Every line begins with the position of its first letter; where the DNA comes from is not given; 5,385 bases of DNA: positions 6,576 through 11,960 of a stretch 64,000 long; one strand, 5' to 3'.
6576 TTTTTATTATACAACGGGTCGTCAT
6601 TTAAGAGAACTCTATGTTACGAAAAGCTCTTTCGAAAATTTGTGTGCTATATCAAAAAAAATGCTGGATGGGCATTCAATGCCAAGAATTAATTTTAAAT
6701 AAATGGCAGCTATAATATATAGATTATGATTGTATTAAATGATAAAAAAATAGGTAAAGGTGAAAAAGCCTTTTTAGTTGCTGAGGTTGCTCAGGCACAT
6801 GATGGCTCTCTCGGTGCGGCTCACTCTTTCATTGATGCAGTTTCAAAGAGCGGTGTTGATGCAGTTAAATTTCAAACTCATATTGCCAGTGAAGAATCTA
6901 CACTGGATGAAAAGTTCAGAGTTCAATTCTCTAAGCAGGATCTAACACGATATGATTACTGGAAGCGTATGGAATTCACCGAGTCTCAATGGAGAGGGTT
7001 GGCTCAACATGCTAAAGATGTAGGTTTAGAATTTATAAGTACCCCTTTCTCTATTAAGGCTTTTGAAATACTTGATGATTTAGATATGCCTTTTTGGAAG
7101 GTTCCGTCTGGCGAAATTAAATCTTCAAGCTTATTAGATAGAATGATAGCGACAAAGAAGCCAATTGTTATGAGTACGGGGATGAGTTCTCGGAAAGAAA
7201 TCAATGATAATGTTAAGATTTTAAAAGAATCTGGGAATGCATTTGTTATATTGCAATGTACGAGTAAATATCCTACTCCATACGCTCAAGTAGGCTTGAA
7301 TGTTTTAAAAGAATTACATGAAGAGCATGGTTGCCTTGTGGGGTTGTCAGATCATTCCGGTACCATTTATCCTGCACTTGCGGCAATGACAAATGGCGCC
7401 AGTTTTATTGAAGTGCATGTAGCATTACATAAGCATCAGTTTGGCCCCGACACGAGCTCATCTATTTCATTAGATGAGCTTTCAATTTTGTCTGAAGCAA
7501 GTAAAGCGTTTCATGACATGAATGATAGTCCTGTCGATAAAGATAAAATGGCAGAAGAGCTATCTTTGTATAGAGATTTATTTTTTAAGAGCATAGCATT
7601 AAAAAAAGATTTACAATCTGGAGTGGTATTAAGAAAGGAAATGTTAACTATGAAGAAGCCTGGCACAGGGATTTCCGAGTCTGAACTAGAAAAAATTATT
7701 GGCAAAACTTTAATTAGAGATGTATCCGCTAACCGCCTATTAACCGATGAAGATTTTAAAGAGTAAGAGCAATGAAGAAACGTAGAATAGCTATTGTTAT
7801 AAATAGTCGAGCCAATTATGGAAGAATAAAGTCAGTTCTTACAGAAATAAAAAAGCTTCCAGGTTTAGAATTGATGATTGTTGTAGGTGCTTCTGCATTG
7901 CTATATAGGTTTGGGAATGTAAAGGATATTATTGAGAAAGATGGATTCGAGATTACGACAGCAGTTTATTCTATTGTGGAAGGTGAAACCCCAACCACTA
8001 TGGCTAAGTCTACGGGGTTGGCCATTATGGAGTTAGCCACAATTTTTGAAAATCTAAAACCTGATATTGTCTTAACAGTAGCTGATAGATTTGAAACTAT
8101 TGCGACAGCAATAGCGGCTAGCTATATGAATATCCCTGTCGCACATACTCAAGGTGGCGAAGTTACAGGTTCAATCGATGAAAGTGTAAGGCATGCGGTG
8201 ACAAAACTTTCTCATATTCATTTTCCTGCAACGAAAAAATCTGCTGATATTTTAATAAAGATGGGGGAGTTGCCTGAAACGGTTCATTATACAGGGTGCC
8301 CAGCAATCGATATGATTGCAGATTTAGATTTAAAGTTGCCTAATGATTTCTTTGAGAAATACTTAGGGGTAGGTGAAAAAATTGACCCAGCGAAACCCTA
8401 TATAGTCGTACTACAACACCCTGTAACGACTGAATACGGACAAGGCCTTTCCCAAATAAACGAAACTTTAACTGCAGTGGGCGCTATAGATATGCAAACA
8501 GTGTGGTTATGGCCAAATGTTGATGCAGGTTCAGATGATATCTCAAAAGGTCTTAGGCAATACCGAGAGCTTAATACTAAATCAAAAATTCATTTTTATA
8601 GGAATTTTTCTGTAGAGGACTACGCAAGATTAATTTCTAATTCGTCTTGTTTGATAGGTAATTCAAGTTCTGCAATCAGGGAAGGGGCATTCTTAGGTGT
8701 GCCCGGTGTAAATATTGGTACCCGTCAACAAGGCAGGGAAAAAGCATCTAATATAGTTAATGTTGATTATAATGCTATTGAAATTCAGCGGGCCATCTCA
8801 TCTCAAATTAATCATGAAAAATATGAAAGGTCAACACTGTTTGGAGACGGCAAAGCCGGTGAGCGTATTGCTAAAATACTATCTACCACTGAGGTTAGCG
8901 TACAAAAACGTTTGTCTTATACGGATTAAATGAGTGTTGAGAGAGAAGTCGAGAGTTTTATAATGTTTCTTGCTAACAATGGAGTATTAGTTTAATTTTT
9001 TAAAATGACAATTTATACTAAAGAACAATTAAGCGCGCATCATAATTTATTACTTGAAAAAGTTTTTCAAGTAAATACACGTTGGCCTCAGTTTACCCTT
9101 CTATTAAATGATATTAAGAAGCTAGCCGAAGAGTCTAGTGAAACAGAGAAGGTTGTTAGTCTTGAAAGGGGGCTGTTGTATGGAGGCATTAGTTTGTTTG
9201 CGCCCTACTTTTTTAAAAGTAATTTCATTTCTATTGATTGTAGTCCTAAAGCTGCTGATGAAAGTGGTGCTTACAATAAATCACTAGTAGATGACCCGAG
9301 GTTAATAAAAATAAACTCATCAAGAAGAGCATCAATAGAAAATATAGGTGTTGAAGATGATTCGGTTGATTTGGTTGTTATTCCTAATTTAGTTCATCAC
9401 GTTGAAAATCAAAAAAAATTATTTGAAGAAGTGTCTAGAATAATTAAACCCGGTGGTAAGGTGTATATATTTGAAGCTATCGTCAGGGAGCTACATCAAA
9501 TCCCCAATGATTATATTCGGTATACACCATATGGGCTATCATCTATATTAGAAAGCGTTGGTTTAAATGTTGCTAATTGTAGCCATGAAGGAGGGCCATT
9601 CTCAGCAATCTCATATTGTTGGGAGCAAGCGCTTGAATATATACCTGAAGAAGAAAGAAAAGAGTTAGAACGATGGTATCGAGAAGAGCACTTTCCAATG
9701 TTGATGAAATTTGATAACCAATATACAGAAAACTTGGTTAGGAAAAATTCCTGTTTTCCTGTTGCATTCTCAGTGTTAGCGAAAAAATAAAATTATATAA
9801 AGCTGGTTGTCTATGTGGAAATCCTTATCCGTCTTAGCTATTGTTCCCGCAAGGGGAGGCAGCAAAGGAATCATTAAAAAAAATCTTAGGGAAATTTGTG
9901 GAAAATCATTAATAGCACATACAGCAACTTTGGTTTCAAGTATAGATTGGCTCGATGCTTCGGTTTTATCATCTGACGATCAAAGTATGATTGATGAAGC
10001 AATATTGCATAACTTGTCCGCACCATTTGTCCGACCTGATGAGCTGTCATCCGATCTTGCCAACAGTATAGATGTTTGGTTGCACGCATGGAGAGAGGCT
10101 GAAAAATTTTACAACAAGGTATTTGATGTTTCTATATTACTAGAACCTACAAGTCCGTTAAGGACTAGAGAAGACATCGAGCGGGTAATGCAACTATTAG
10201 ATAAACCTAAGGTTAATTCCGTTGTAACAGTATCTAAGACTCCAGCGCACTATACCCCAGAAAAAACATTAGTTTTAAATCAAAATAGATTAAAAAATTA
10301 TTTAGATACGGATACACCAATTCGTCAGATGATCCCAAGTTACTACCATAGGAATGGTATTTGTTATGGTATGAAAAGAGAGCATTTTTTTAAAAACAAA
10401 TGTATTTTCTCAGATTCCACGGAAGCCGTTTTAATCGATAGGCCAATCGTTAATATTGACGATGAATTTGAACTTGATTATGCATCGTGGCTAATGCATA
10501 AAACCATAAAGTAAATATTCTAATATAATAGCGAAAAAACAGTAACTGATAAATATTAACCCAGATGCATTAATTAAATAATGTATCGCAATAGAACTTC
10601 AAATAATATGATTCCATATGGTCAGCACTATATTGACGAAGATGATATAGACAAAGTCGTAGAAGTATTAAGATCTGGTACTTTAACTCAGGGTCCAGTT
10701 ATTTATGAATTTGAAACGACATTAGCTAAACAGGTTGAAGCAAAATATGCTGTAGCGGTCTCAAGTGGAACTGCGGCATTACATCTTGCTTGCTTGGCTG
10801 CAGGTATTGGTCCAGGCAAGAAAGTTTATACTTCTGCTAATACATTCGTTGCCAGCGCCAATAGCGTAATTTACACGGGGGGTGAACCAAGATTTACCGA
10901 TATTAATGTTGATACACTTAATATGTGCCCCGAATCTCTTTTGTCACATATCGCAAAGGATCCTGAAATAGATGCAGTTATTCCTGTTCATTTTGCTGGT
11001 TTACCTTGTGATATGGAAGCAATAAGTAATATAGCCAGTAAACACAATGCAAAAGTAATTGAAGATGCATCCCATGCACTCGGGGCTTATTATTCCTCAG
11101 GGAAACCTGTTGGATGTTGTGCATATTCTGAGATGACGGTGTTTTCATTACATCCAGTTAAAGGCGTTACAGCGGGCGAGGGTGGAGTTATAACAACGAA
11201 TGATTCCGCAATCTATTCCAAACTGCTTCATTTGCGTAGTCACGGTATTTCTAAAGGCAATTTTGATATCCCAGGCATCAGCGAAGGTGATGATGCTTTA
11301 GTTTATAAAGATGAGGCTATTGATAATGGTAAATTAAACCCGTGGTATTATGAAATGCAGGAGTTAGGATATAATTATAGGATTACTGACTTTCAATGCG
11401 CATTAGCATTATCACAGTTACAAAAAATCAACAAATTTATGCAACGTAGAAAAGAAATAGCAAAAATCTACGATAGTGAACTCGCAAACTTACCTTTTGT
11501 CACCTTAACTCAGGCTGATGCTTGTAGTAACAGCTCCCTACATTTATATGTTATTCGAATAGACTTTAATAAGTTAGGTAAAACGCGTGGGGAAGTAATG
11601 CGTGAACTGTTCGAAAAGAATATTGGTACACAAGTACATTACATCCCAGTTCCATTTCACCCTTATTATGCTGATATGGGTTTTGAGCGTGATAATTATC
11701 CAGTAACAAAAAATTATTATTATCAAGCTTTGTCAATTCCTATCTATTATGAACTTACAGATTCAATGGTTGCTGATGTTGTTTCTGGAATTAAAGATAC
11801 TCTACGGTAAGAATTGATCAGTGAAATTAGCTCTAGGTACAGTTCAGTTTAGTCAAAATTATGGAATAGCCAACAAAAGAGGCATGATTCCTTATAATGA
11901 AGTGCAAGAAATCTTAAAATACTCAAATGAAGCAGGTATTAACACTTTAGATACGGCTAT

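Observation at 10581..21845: Pse-type pathway split by an inserted second synthase set (AKR + divergent NeuB + SpsF-like CT + class III aminotransferase)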

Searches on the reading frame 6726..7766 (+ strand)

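Call 5: search_protein_families(library=ncbifam, proteins=[window:6726-7766:+], max_evalue=0.00001)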
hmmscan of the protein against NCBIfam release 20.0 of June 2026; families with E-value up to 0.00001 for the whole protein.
window:6726-7766:+ (346 aa): 2 families
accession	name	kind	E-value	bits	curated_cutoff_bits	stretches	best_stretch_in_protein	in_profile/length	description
TIGR03569.1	NeuB_NnaB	equivalog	5.9e-85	285.2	399.65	1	16-337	2-327/329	N-acetylneuraminate synthase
TIGR03586.1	PseI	equivalog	1.5e-62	211.7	340.25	1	15-336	2-324/327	pseudaminic acid synthase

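Call 6: search_protein_families(library=pfam, proteins=[window:6726-7766:+], max_evalue=0.00001)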
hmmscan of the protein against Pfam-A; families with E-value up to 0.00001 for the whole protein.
window:6726-7766:+ (346 aa): 2 families
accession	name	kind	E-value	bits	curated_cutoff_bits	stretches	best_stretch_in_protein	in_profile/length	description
PF03102.20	NeuB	-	8.7e-62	209.2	22.1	1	36-263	2-233/241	NeuB family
PF08666.17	SAF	-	9.9e-08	32.9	21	1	289-344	3-62/63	SAF domain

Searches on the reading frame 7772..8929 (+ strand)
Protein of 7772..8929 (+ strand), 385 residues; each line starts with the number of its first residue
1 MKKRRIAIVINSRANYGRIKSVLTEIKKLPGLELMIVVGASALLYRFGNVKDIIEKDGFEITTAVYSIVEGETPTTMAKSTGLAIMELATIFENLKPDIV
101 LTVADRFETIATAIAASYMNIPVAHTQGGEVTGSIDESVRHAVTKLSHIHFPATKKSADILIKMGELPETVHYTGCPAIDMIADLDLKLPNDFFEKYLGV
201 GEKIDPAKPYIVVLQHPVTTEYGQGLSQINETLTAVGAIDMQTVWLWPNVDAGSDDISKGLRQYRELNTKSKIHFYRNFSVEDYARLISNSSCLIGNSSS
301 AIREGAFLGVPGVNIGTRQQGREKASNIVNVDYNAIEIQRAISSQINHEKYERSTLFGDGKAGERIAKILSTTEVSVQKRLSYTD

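Call 5: search_protein_families(library=ncbifam, proteins=[window:7772-8929:+], max_evalue=0.00001)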
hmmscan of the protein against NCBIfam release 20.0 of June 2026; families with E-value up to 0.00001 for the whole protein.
window:7772-8929:+ (385 aa): 2 families
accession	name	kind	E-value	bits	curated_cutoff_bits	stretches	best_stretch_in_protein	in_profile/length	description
TIGR03568.1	NeuC_NnaA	equivalog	3.4e-117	391.4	235.9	1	4-370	1-365/365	UDP-N-acetylglucosamine 2-epimerase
TIGR00236.1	wecB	equivalog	2.4e-23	82.9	210.15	1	5-371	2-363/366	non-hydrolyzing UDP-N-acetylglucosamine 2-epimerase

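Call 6: search_protein_families(library=pfam, proteins=[window:7772-8929:+], max_evalue=0.00001)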
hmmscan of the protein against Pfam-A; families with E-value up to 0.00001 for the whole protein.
window:7772-8929:+ (385 aa): 1 family
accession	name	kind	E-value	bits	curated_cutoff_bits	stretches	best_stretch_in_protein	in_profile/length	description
PF02350.25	Epimerase_2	-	2.5e-72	244.1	30.6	1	25-370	2-346/347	UDP-N-acetylglucosamine 2-epimerase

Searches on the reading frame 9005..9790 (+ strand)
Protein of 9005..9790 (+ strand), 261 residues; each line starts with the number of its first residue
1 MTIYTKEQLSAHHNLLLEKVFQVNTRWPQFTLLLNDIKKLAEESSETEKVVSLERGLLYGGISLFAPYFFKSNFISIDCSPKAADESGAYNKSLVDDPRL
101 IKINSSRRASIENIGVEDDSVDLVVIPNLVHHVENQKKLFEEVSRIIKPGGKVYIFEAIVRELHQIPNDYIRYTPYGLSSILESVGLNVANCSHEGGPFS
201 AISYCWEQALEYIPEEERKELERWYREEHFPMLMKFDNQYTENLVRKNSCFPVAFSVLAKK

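Call 5: search_protein_families(library=ncbifam, proteins=[window:9005-9790:+], max_evalue=0.00001)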
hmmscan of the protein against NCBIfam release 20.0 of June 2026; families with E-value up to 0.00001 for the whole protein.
window:9005-9790:+ (261 aa): 1 family
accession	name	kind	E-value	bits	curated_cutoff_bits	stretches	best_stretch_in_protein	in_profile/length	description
NF008823.0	PRK11873.1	subfamily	5e-07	29.5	263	1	108-161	134-187/272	arsenite methyltransferase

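Call 6: search_protein_families(library=pfam, proteins=[window:9005-9790:+], max_evalue=0.00001)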
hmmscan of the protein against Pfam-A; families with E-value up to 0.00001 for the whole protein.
window:9005-9790:+ (261 aa): 4 families
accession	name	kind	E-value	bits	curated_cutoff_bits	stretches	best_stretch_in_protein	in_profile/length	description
PF08241.18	Methyltransf_11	-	1.3e-12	48.6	21.2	1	68-155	17-95/95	Methyltransferase domain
PF13649.12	Methyltransf_25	-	3.5e-08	34.5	27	1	71-151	21-97/97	Methyltransferase domain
PF08242.18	Methyltransf_12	-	8.8e-07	30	30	1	68-152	17-97/98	Methyltransferase domain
PF13847.12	Methyltransf_31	-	2e-06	28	27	1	108-158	60-112/145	Methyltransferase domain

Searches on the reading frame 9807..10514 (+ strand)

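Call 5: search_protein_families(library=ncbifam, proteins=[window:9807-10514:+], max_evalue=0.00001)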
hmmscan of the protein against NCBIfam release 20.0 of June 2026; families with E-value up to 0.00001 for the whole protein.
window:9807-10514:+ (235 aa): 2 families
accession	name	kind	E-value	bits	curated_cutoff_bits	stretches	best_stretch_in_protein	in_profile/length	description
TIGR03584.1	PseF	equivalog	6.4e-30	104.4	205.7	1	10-229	1-219/222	pseudaminic acid cytidylyltransferase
NF003952.0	PRK05450.1-5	subfamily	6.8e-08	32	193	1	9-145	3-130/250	3-deoxy-manno-octulosonate cytidylyltransferase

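Call 6: search_protein_families(library=pfam, proteins=[window:9807-10514:+], max_evalue=0.00001)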
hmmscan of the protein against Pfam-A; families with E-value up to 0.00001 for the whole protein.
window:9807-10514:+ (235 aa): 1 family
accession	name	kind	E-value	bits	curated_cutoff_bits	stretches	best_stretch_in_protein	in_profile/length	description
PF02348.25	CTP_transf_3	-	7.6e-14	52.5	22.6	1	11-188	2-162/217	Cytidylyltransferase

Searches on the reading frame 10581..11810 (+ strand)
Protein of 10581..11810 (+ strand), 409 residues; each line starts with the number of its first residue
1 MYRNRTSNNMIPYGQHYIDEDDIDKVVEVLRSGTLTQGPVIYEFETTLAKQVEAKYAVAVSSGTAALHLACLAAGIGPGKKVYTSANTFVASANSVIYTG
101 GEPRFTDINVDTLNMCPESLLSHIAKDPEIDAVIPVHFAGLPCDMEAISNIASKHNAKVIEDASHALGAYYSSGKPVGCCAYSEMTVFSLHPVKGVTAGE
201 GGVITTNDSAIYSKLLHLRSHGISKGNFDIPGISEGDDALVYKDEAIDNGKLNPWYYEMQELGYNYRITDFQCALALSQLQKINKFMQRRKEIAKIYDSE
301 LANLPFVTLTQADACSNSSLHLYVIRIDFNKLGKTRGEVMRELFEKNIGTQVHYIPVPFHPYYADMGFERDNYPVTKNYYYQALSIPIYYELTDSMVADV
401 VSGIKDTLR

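Call 3: search_protein_families(library=pfam, proteins=[window:10581-11810:+])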
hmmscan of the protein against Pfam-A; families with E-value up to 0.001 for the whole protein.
window:10581-11810:+ (409 aa): 3 families
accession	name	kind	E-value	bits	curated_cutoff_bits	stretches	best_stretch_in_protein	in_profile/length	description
PF01041.23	DegT_DnrJ_EryC1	-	2.1e-103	346.8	19.8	1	18-404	3-359/360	DegT/DnrJ/EryC1/StrS aminotransferase family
PF01212.27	Beta_elim_lyase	-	6e-08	32.8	27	1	39-314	32-278/288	Beta-eliminating lyase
PF00155.27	Aminotran_1_2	-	0.0002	21.1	19.7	1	40-171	43-194/361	Aminotransferase class I and II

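Call 4: search_protein_families(library=ncbifam, proteins=[window:10581-11810:+])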
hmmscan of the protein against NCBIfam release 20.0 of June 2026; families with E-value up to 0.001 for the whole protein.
window:10581-11810:+ (409 aa): 8 families
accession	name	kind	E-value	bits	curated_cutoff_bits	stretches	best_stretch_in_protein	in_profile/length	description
TIGR03588.1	PseC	equivalog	9.6e-145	482.2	423.5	1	10-407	1-379/380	UDP-4-amino-4,6-dideoxy-N-acetyl-beta-L-altrosamine transaminase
NF008658.2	PRK11658.1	equivalog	4.7e-81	272.3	631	1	8-407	2-376/379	UDP-4-amino-4-deoxy-L-arabinose aminotransferase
TIGR04181.1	NHT_00031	hypoth_equivalog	1.9e-65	221.1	420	2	18-220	8-222/359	LegC family aminotransferase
NF008687.0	PRK11706.1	equivalog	1.5e-56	191.8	375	2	10-228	1-215/375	dTDP-4-amino-4,6-dideoxygalactose transaminase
NF011936.0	PRK15407.1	equivalog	1e-45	156.2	423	1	6-407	32-435/440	lipopolysaccharide biosynthesis protein RfbH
TIGR02379.1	ECA_wecE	subfamily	7.7e-45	153.3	434.85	2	10-228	1-216/376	dTDP-4-amino-4,6-dideoxy-D-glucose transaminase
TIGR04427.1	PLP_DesI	equivalog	2.7e-43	148.6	650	2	35-225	47-231/390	dTDP-4-dehydro-6-deoxyglucose aminotransferase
NF005577.0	PRK07269.1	equivalog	1.9e-07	30.7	620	1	34-221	49-228/364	cystathionine gamma-synthase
